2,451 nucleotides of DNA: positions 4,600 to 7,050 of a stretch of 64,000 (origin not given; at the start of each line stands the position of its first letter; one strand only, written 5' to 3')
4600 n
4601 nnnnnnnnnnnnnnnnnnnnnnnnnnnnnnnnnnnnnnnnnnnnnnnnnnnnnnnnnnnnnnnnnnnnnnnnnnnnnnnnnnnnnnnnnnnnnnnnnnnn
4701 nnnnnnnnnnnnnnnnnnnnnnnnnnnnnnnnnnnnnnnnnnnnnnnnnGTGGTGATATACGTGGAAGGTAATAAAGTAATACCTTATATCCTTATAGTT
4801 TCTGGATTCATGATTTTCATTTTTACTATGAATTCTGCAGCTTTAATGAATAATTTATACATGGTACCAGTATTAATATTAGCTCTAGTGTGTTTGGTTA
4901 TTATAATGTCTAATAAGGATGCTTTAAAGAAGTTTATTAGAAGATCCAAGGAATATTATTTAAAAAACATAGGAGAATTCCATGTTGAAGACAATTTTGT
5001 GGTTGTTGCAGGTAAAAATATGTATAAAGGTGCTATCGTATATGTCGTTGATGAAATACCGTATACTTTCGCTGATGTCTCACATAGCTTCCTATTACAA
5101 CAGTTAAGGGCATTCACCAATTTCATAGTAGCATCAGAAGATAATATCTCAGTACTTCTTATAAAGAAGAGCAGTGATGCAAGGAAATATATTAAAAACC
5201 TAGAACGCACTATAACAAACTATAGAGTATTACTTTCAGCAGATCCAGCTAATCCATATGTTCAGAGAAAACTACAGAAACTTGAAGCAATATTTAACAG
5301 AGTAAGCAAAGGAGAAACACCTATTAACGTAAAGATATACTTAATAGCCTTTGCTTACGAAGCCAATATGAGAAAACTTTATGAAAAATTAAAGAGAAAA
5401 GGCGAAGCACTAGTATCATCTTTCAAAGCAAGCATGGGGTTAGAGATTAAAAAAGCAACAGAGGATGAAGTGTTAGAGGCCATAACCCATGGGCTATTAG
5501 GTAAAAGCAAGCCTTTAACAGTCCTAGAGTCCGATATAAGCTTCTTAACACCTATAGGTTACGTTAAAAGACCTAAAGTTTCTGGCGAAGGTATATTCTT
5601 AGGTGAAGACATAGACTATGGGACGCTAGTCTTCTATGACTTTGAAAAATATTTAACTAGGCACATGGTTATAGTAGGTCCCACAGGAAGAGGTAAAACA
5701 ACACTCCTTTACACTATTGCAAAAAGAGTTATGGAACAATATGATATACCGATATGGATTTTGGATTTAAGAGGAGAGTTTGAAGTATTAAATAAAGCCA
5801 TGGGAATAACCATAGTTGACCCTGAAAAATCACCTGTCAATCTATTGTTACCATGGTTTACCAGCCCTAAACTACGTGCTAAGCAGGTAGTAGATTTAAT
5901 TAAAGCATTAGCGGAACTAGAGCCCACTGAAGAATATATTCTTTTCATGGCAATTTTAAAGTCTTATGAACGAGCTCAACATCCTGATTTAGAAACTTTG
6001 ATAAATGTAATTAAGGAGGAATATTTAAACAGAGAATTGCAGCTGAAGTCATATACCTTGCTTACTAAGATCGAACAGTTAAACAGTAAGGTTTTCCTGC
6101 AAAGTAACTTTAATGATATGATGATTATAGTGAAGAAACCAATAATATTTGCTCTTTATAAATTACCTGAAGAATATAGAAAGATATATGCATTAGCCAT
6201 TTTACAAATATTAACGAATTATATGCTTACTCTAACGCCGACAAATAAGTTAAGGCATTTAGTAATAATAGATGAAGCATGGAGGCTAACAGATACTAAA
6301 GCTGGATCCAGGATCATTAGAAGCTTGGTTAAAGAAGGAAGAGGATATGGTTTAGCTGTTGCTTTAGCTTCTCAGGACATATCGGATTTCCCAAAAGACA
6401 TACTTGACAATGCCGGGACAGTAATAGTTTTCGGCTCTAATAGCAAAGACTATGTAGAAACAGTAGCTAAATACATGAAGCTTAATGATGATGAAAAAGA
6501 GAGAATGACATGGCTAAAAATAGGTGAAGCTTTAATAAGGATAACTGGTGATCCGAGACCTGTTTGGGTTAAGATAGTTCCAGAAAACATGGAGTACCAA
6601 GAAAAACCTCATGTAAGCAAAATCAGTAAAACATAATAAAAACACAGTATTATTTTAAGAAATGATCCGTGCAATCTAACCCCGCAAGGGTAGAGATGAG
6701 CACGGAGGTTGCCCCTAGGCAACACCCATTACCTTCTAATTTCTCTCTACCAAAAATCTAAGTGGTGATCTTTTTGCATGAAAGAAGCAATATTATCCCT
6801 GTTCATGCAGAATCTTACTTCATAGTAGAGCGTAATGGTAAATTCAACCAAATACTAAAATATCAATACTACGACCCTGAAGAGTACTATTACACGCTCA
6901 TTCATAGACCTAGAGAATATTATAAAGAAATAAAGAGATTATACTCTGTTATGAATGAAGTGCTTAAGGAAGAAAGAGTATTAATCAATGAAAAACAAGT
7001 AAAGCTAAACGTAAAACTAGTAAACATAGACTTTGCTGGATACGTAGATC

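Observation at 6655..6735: GC-rich structured element after cedB sharing an ordered motif set with a second island at 26684-26740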

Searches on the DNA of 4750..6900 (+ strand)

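Call 7: search_rna_families(source=window, start=6500, end=6900, threshold=evalue, max_evalue=10, show_alignments=3)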
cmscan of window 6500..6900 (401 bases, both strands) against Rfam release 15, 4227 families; matches with E-value up to 10: 4.
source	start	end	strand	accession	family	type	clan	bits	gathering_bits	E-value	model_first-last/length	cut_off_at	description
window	6761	6822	+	RF00626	Gurken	Cis-reg;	-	14.7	90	6.6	1-69/69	no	Gurken localisation signal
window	6639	6677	-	RF00706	mir-263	Gene; miRNA;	CL00093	13.5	51.3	2.4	24-62/86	no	mir-263 microRNA precursor family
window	6809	6863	+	RF01404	PinT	Gene; sRNA;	-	12.9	60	6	1-76/76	no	PinT (STnc440) Hfq binding RNA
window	6776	6808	+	RF01637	ceN47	Gene; snRNA; snoRNA; CD-box;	-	12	35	4.3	1-155/155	no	Nematode snoRNA ceN47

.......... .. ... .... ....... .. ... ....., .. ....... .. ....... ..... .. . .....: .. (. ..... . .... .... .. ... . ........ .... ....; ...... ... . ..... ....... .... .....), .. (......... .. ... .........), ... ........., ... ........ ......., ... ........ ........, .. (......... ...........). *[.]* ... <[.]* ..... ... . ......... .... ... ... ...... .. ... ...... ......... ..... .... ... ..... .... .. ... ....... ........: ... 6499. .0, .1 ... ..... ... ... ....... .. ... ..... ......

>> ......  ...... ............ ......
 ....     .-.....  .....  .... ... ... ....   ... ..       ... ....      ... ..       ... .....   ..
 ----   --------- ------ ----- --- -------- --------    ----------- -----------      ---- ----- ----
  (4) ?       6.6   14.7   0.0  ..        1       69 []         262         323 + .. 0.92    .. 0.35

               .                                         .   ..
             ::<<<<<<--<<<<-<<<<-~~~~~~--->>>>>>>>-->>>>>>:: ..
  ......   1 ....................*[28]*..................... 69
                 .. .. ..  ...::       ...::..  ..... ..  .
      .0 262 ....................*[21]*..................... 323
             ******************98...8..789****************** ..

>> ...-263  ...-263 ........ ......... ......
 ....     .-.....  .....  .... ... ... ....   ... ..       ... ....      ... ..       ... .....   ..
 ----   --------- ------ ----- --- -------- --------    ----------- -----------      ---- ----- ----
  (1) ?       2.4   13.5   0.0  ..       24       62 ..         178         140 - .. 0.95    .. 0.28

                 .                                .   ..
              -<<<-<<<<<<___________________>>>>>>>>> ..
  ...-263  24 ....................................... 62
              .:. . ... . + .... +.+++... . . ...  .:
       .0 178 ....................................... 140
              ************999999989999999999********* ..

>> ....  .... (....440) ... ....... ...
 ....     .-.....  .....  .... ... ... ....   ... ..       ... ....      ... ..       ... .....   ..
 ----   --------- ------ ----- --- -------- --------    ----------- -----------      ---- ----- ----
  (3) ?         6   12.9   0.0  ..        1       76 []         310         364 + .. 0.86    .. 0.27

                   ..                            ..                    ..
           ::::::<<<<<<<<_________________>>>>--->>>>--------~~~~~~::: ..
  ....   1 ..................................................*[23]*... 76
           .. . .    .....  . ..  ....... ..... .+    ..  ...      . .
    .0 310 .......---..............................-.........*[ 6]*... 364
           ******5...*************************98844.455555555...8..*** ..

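Call 38: build_rna_model(alignment_id=A3, structure=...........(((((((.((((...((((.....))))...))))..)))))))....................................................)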
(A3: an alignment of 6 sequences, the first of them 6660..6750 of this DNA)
Model R1 built from alignment A3 (6 sequences, 107 columns); structure: as given.
model positions 91; base pairs 15; branch points 0; effective number of sequences 2.16; information 0.627 bits per position. Calibrated on 0.2 Mb of random sequence (short: E-values are rough).
structure used (alignment columns):
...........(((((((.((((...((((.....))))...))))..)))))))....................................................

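Call 39: search_with_rna_model(model_id=R1, source=window, filters=off, max_evalue=10, show_alignments=3)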
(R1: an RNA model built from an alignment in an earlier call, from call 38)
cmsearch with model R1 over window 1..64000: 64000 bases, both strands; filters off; matches with E-value up to 10: 20.
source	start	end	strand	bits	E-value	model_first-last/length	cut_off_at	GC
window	6660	6750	+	94.5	9.9e-31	1-91/91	no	0.49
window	33683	33787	-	13.2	0.08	1-91/91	no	0.3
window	46110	46142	+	10.5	0.75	1-91/91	no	0.27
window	40101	40154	-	9.7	1.4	1-91/91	no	0.3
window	9674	9734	-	9.3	1.9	1-91/91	no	0.46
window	31398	31442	+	9.3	2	1-91/91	no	0.36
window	50167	50205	-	9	2.4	1-91/91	no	0.28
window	47207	47272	+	9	2.6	1-91/91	no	0.44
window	46777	46833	+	8.9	2.6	1-91/91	no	0.35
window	61458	61488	-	8.8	2.8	1-91/91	no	0.35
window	5767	5846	-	8.7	3.2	1-91/91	no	0.34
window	54129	54192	-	8.5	3.7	1-91/91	no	0.33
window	37022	37096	-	8.3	4.4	1-91/91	no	0.28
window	42000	42046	+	8.1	5.2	1-91/91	no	0.3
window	28955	29036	-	8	5.7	1-91/91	no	0.43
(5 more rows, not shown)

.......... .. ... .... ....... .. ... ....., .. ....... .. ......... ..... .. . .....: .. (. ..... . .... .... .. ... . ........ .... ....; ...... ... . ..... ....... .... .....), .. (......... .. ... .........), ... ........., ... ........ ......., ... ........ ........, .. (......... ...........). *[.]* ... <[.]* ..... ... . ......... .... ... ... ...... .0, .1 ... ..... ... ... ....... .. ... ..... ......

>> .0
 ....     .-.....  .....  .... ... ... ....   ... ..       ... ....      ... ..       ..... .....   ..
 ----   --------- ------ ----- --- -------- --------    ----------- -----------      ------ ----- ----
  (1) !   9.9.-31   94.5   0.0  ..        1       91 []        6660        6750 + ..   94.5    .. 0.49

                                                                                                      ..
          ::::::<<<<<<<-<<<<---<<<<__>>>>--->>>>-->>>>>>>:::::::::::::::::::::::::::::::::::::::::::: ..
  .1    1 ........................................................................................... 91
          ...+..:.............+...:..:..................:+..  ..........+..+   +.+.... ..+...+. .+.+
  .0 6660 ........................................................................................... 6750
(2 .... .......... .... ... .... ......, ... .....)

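Call 48: search_with_rna_model(model_id=R1, sources=[L001, L002, L003, L004, L005, L006, L007, L008, L016, L017, L018, L019, L020, L021, L022, L023, window], max_evalue=0.01, make_alignment=true)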
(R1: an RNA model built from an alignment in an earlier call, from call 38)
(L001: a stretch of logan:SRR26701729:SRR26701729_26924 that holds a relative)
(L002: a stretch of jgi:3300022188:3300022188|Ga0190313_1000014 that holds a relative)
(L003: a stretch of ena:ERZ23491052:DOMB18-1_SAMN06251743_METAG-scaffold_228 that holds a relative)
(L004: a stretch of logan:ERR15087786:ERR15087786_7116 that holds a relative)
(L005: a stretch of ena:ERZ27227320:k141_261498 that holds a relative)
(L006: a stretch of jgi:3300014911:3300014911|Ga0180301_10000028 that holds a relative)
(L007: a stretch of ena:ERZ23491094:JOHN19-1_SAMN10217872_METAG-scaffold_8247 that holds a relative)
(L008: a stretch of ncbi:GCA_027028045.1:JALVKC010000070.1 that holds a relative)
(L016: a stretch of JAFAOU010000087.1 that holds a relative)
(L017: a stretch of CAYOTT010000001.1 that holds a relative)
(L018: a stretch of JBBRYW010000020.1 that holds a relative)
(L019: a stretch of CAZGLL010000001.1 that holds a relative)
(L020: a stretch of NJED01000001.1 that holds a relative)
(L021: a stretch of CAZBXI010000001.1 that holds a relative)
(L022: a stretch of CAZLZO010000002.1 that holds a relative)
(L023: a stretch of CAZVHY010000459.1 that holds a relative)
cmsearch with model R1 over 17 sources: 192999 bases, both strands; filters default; matches with E-value up to 0.01: 18.
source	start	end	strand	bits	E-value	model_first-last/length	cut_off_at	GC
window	6660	6750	+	94.5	2.9e-30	1-91/91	no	0.49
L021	6420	6510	+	87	1.4e-27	1-91/91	no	0.51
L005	5863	5962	+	86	3.1e-27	1-91/91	no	0.62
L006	5863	5962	+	86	3.1e-27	1-91/91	no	0.62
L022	693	792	+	86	3.1e-27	1-91/91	no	0.62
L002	5907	5997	+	84.9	7.7e-27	1-91/91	no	0.52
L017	4730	4829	-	84.7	9e-27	1-91/91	no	0.62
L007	5866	5965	+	84.3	1.2e-26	1-91/91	no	0.64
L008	2687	2786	+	84.3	1.2e-26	1-91/91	no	0.64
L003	5908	5997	+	82.7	4.8e-26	1-91/91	no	0.5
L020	3927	4016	-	82.7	4.8e-26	1-91/91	no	0.5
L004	5915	6010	+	76.2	9.9e-24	1-91/91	no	0.56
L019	5871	5969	-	75.9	1.2e-23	1-91/91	no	0.64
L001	6091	6180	+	47.5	1.5e-13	1-91/91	no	0.53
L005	5834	5921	-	19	0.002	1-91/91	no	0.5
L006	5834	5921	-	19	0.002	1-91/91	no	0.5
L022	664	751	-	19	0.002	1-91/91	no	0.5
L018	6294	6339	+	17.9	0.0051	7-65/91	no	0.7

Alignment A5: 18 matches aligned to the model, 104 columns, each read 5' to 3' on its own strand. Consensus structure (alignment columns), stored with it:
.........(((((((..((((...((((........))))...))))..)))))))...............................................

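Call 65: search_with_rna_model(model_id=R1, sources=[L024, L025, L026, L027, L028, L029, L030, L031, L032, L033, L034, L035, L036, L037, L038, L039, L040, L041, L042, L043, L044, L045, L046, L047, L048, L049, L050, L051, L052, L053, L054, L055, L056, L057, L058, L059, L060, L061, L062, L063, L064, L065, L066, L067], max_evalue=1)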
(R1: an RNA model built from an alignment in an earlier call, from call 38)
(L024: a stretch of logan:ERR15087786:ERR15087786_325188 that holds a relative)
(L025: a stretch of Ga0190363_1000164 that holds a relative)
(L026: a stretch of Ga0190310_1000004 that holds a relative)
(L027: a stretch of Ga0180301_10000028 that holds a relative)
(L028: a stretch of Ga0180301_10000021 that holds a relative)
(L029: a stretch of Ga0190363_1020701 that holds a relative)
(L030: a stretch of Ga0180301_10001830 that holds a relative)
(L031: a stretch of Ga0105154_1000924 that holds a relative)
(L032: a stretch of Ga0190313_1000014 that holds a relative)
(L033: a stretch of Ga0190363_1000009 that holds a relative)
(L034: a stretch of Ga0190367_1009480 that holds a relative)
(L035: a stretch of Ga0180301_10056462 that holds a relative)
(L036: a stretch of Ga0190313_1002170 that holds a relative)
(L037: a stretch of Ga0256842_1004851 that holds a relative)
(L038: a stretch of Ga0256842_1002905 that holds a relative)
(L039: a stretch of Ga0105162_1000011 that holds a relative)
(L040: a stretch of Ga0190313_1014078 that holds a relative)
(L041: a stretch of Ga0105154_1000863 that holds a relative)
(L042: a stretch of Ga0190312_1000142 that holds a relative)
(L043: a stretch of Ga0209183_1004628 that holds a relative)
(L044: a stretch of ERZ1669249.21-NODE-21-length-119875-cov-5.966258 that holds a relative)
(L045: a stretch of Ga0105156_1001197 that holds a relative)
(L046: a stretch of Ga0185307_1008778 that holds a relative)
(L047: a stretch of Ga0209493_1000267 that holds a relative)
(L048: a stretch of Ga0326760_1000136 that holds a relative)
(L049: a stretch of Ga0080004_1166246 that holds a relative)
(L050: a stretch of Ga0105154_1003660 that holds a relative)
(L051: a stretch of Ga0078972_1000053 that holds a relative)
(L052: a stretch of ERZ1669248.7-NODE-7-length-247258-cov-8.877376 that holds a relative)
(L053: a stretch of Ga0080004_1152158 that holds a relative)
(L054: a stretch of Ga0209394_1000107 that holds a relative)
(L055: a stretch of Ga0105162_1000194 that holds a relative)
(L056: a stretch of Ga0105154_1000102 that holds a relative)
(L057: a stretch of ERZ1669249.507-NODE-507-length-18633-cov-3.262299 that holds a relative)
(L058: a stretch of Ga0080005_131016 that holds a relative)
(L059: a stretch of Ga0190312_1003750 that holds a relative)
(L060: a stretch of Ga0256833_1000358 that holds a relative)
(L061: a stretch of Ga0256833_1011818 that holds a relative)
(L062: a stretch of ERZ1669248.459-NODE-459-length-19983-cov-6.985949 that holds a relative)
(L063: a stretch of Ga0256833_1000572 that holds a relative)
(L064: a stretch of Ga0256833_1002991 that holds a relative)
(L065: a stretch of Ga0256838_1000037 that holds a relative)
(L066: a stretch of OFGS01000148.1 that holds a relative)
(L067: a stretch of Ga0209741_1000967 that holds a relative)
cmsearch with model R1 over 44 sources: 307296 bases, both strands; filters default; matches with E-value up to 1: 13.
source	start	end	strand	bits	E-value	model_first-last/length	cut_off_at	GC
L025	5411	5501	+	93.3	1.3e-29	1-91/91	no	0.48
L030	5199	5298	+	86.4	3.7e-27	1-91/91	no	0.62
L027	5354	5453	+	86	5e-27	1-91/91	no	0.62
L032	5416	5506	+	84.9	1.2e-26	1-91/91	no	0.52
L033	5364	5463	+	84.7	1.4e-26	1-91/91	no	0.62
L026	5408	5497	+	82.7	7.7e-26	1-91/91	no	0.5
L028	5239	5337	+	75.9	1.9e-23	1-91/91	no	0.64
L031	5181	5277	+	70.3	1.9e-21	1-91/91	no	0.61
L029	2268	2314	+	37.8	7e-10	7-49/91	no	0.68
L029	2480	2587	+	35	7e-09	1-91/91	no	0.46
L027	5325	5412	-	19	0.0032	1-91/91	no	0.5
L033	5373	5416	-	13.5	0.29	7-47/91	no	0.66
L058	4160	4223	-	12.8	0.55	1-91/91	no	0.44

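Call 72: search_rna_families(source=L031, start=7540, end=7880, threshold=evalue, max_evalue=5, show_alignments=2)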
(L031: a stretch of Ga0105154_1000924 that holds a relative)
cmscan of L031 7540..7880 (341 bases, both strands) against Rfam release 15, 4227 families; matches with E-value up to 5: 3.
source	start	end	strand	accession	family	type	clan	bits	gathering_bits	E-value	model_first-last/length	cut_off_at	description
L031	7642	7712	-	RF02814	Sso133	Gene; sRNA;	-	21.2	44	0.074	1-73/73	no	Sulfolobus sRNA133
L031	7688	7744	-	RF01129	sR44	Gene; snRNA; snoRNA; CD-box;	-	10.9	45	3.1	1-55/55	no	Small nucleolar RNA sR44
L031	7717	7744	-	RF01152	sR1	Gene; snRNA; snoRNA; CD-box;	-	10.4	45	2.6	1-57/57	no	Small nucleolar RNA sR1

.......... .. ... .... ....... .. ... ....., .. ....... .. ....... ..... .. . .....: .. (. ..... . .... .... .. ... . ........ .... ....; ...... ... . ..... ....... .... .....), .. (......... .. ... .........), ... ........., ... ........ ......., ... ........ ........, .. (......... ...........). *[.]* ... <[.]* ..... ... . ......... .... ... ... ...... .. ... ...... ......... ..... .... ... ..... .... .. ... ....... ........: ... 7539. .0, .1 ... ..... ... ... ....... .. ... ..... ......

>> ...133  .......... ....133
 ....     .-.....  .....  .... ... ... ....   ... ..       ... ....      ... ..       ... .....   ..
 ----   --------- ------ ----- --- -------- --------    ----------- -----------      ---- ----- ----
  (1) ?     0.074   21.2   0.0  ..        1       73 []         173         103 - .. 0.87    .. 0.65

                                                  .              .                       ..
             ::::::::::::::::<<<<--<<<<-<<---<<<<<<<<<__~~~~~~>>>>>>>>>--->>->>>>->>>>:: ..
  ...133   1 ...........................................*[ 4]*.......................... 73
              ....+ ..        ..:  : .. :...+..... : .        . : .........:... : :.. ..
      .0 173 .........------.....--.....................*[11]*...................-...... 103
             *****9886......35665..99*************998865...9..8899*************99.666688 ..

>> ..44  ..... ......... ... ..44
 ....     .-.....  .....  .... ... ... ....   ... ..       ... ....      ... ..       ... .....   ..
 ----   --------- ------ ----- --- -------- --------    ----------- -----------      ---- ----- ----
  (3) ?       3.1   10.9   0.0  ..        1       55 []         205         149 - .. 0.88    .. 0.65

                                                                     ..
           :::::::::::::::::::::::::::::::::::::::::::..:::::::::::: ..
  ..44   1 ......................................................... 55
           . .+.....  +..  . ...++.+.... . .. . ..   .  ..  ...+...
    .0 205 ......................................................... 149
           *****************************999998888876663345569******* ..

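Call 73: search_rna_families(source=L029, start=2250, end=2620, threshold=evalue, max_evalue=5, show_alignments=2)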
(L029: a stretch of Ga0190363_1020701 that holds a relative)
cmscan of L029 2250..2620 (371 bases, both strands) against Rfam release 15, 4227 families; matches with E-value up to 5: 0.
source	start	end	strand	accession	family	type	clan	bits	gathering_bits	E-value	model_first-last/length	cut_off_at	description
